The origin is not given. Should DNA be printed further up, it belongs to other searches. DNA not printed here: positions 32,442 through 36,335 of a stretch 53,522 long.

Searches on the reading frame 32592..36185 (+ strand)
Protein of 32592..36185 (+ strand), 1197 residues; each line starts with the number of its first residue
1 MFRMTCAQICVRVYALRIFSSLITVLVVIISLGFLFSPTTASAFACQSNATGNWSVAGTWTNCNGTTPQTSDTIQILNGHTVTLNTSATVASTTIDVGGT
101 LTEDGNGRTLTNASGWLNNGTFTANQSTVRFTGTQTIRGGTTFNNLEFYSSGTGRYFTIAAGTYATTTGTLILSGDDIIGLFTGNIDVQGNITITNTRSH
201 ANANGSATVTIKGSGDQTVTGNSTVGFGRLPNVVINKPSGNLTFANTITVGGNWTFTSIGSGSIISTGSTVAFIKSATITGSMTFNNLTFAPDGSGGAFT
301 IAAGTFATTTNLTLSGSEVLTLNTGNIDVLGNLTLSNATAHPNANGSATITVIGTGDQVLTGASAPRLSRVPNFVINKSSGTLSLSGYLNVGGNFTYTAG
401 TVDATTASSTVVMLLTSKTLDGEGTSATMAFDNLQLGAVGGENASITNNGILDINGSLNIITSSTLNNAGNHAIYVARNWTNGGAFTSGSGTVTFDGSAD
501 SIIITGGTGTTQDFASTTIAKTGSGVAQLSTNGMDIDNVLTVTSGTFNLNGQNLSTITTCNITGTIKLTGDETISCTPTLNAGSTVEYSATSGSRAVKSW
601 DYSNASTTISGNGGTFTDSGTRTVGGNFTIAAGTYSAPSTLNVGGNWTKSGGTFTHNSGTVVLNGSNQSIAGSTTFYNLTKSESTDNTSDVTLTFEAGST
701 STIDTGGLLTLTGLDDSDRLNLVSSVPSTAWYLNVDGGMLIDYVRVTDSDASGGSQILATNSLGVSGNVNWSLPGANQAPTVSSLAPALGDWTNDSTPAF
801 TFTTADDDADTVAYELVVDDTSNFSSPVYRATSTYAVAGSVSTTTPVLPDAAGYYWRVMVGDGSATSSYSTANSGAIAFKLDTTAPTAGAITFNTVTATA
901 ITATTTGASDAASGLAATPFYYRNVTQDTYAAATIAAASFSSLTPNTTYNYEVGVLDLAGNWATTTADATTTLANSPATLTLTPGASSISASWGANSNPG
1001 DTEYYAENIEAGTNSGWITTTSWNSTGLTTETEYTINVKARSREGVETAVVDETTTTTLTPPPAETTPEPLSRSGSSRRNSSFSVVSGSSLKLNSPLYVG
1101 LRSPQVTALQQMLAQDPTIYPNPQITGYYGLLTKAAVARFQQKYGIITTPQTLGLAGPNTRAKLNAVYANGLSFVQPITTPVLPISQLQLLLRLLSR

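Call 95: search_protein_families(library=pfam, max_evalue=0.0001, proteins=[window:32592-36185:+])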
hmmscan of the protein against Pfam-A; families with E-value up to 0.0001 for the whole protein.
window:32592-36185:+ (1197 aa): 2 families
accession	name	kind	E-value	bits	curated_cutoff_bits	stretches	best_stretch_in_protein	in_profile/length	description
PF01471.23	PG_binding_1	-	7.8e-09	36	23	1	1102-1164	1-57/57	Putative peptidoglycan binding domain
PF10162.14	G8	-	6.8e-08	32.9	22.9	0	60-137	2-79/124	G8 domain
